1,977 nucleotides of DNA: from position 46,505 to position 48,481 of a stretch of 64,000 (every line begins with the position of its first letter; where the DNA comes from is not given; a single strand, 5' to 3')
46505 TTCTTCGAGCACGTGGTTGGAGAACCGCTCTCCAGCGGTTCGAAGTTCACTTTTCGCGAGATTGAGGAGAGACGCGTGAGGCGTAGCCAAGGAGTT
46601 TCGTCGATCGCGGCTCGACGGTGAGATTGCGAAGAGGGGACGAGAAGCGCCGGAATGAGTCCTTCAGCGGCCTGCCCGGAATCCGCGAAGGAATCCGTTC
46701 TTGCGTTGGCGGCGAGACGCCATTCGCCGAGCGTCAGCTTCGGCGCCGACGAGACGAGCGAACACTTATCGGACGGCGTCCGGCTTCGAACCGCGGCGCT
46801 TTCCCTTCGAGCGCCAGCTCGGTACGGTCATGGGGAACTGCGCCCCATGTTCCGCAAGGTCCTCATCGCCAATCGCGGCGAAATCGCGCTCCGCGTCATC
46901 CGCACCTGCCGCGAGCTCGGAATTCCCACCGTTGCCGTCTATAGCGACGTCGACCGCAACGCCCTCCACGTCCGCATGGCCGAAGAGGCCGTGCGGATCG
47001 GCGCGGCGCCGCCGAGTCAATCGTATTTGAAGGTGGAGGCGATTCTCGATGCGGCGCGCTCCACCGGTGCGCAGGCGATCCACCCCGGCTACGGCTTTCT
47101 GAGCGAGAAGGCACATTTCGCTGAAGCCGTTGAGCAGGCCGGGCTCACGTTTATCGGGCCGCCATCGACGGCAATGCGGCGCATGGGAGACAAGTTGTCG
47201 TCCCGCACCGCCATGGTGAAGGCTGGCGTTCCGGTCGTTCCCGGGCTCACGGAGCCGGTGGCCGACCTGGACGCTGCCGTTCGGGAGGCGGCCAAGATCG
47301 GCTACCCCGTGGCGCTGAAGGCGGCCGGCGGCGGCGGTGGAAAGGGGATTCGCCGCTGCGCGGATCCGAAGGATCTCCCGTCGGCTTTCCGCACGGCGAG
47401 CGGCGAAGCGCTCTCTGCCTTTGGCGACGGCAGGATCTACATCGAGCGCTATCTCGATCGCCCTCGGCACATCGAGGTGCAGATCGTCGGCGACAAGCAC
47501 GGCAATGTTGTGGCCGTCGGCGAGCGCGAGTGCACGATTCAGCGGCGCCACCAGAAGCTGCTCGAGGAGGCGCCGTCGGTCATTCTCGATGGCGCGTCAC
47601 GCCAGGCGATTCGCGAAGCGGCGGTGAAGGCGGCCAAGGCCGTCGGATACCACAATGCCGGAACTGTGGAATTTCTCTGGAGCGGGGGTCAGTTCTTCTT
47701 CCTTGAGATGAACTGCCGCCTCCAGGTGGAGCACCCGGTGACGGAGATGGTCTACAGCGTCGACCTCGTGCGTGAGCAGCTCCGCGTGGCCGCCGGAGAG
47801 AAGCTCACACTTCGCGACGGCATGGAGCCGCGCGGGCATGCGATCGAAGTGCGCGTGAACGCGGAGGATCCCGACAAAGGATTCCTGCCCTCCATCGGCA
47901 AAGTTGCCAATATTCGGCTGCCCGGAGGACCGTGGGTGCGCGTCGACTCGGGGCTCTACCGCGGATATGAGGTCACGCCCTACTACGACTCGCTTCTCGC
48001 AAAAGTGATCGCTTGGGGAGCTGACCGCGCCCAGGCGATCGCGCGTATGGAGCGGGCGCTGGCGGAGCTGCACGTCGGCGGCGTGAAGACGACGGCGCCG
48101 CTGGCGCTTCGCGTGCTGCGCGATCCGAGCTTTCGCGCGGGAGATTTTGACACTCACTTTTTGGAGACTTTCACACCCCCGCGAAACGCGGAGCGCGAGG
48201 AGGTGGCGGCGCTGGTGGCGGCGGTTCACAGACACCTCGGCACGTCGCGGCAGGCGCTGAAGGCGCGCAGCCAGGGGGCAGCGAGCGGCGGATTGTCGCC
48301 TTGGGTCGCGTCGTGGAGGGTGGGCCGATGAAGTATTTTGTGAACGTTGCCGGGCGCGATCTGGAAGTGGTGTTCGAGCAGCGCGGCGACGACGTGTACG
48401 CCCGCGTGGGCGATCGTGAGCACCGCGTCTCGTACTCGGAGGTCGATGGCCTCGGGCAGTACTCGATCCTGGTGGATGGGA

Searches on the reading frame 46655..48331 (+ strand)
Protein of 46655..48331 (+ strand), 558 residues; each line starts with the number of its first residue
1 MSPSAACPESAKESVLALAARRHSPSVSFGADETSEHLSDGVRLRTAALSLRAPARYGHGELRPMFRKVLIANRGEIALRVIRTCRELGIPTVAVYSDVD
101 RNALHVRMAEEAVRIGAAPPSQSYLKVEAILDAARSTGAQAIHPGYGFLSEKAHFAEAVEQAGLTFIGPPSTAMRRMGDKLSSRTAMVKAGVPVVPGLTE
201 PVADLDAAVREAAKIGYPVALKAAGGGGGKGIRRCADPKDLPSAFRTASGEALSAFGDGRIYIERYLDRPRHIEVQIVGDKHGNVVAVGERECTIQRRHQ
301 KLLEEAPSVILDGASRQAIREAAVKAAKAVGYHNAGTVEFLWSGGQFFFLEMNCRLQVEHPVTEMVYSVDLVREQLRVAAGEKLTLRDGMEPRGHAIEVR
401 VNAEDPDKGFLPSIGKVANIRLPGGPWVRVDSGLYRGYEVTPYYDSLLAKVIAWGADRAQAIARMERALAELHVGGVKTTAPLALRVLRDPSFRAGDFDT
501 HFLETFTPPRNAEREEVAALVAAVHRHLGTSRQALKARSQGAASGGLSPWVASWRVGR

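Call 8: search_protein_families(library=pfam, proteins=[window:46655-48331:+], max_evalue=10)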
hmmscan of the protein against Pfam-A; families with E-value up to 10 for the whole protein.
window:46655-48331:+ (558 aa): 7 families
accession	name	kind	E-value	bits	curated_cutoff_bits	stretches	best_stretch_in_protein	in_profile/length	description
PF02786.22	CPSase_L_D2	-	5.2e-72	242.2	19.8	1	179-385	1-209/211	Carbamoyl-phosphate synthase L chain, ATP binding domain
PF00289.28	Biotin_carb_N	-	3.8e-47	159.8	25.5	1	65-174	1-110/110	Biotin carboxylase, N-terminal domain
PF02785.25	Biotin_carb_C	-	7.8e-42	142.2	32.4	1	398-504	1-107/108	Biotin carboxylase C-terminal domain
PF07478.18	Dala_Dala_lig_C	-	7.8e-09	35.8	24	1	209-354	29-174/204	D-ala D-ala ligase C-terminus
PF02222.28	ATP-grasp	-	9.2e-07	29.1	27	1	202-355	16-162/179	ATP-grasp domain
PF18603.7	LAL_C2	-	0.00079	20.1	29.4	1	439-474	38-75/78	L-amino acid ligase C-terminal domain 2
PF13549.11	ATP-grasp_5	-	0.02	14.7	27.6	1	179-224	11-54/221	ATP-grasp domain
